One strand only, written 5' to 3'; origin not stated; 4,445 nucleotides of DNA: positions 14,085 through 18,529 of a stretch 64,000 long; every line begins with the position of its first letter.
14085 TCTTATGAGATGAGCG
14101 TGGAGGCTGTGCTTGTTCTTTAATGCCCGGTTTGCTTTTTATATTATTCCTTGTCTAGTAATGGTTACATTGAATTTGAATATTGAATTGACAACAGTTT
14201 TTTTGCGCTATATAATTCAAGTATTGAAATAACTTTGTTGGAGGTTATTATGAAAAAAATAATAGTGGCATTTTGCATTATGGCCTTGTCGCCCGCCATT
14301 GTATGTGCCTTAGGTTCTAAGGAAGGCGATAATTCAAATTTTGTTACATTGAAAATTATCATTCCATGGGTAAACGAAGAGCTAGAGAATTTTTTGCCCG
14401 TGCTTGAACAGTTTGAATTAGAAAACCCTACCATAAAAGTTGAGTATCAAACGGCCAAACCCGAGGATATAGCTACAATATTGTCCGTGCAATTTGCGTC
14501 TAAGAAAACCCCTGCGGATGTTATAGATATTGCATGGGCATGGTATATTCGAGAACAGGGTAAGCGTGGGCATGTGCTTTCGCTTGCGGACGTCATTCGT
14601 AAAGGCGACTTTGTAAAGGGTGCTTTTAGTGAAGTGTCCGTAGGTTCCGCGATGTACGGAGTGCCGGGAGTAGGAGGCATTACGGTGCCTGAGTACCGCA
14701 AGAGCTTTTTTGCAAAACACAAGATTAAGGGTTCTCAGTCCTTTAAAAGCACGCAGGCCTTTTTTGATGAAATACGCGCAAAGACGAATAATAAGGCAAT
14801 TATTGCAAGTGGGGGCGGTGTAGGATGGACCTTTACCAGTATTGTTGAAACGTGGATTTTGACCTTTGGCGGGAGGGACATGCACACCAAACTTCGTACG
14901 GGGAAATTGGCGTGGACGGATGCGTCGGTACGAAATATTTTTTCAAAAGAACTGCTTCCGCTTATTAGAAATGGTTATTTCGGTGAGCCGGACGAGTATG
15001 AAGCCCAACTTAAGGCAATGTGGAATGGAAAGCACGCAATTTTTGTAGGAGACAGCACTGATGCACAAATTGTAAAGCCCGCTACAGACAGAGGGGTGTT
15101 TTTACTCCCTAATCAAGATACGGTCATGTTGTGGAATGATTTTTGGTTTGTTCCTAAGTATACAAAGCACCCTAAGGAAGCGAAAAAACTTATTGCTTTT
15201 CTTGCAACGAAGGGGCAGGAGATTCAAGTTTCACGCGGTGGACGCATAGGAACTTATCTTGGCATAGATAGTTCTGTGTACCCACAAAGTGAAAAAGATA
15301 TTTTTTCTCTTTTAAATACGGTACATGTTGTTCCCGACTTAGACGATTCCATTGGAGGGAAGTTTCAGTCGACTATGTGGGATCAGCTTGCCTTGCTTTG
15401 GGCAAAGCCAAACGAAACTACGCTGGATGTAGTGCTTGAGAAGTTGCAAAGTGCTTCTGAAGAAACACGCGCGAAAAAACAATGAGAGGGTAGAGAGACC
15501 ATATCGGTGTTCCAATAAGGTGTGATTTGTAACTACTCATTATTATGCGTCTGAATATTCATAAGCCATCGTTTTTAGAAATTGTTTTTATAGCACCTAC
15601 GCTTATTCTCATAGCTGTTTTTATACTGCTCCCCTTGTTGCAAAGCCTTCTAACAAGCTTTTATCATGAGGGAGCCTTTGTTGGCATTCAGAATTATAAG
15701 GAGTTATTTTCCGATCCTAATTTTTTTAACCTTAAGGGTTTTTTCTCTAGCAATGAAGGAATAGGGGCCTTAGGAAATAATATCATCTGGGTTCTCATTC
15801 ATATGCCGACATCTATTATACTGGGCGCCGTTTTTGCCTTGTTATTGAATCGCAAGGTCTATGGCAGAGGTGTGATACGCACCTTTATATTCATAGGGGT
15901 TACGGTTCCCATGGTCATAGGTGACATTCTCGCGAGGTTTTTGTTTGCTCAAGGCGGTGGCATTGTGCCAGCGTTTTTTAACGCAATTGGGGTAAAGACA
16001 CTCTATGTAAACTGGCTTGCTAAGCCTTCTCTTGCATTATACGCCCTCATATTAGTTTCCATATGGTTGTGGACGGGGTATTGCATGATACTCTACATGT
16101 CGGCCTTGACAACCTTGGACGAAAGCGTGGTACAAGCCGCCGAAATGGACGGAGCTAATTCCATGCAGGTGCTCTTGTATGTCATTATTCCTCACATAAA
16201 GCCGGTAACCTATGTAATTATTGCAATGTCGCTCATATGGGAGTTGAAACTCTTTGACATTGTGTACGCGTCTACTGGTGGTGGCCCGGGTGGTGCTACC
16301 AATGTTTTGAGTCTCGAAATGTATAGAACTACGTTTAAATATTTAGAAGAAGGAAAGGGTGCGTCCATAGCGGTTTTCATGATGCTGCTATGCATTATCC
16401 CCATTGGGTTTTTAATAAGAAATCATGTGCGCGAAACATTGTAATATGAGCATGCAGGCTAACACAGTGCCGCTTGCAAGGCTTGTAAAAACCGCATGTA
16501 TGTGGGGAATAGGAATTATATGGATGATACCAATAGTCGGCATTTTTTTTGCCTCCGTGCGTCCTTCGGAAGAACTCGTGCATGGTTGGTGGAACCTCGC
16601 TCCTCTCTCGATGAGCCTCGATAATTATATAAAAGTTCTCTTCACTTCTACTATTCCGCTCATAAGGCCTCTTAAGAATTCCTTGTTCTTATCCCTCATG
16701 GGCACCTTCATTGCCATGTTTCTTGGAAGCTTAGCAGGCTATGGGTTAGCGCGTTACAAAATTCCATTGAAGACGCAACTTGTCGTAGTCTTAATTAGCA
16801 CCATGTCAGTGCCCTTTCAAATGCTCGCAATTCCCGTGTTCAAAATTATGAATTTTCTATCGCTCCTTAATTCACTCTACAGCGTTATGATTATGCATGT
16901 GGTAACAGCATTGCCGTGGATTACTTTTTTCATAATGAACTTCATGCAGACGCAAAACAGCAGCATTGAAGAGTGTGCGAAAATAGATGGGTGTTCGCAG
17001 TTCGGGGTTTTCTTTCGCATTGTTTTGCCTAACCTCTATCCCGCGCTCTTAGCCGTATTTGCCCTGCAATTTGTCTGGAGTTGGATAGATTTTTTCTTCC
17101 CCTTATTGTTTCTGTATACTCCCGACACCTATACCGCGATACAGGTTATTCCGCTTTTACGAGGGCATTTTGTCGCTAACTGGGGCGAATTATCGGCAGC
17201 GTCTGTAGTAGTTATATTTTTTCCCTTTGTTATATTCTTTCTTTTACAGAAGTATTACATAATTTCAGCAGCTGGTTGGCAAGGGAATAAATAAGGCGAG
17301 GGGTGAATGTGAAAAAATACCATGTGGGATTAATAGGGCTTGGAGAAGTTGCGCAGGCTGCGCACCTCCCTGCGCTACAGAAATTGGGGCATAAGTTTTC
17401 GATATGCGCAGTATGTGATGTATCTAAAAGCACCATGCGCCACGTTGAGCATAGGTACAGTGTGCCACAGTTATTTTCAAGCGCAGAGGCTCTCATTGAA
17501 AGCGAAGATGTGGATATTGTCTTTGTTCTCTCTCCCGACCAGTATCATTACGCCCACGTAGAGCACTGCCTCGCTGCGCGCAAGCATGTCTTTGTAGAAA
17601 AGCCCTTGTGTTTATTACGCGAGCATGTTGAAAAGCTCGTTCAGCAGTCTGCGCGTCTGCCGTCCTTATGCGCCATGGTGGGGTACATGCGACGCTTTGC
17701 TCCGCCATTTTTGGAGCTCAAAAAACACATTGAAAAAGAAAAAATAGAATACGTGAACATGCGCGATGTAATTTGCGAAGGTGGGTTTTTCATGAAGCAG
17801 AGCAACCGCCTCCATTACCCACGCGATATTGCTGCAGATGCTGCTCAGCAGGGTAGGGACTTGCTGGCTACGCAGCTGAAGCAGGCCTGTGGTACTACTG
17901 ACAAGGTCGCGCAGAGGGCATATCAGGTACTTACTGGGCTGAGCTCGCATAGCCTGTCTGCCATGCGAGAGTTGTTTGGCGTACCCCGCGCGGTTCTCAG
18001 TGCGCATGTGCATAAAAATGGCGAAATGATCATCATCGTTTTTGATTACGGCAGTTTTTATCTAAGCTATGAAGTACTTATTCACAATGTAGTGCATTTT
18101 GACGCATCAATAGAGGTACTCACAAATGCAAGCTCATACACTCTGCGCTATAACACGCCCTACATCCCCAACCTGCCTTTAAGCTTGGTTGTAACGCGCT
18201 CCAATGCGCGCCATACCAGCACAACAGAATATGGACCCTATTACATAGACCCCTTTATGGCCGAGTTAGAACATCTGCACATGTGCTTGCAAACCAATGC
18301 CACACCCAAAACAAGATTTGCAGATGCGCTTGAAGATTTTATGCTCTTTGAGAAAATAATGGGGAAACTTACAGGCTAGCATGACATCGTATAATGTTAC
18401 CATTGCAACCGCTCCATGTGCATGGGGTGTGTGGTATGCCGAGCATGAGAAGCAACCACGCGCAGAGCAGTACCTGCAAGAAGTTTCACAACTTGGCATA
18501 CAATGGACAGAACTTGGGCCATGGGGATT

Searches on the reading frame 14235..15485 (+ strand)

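Call 38: search_protein_families(library=pfam, proteins=[window:14235-15485:+], max_evalue=0.01)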
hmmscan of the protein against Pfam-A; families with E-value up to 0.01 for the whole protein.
window:14235-15485:+ (416 aa): 2 families
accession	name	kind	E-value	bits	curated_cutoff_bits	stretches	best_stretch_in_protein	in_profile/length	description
PF01547.30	SBP_bac_1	-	2.3e-22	80.8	26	1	55-328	12-305/307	Bacterial extracellular solute-binding protein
PF13416.11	SBP_bac_8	-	2.8e-14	54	27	1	58-328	4-248/279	Bacterial extracellular solute-binding protein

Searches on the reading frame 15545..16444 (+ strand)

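Call 59: search_protein_families(library=pfam, proteins=[window:15545-16444:+], max_evalue=0.001)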
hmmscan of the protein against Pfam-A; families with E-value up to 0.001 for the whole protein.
window:15545-16444:+ (299 aa): 1 family
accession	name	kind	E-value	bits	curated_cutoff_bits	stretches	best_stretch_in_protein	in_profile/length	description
PF00528.27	BPD_transp_1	-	7.2e-19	68.7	26.4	1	91-289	2-169/184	Binding-protein-dependent transport system inner membrane component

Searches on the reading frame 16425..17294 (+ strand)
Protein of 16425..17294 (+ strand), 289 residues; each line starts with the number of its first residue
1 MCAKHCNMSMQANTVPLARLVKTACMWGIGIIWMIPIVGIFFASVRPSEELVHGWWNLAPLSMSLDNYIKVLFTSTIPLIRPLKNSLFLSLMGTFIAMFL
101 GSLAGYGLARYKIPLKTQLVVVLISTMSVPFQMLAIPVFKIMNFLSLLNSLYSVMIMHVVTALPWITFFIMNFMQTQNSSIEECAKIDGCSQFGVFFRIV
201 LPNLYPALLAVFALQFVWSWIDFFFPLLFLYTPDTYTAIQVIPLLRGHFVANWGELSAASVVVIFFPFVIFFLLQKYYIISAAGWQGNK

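Call 59: search_protein_families(library=pfam, proteins=[window:16425-17294:+], max_evalue=0.001)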
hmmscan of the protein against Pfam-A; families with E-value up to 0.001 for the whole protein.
window:16425-17294:+ (289 aa): 1 family
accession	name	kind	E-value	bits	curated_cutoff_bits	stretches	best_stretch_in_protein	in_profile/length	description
PF00528.27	BPD_transp_1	-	2.2e-17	63.8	26.4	1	99-277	3-177/184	Binding-protein-dependent transport system inner membrane component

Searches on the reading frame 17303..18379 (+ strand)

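Call 59: search_protein_families(library=pfam, proteins=[window:17303-18379:+], max_evalue=0.001)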
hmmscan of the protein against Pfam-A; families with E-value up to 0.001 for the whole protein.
window:17303-18379:+ (358 aa): 1 family
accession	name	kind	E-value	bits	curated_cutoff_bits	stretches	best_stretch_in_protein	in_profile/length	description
PF01408.29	GFO_IDH_MocA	-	6.5e-23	82.1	24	1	7-120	2-113/120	Oxidoreductase family, NAD-binding Rossmann fold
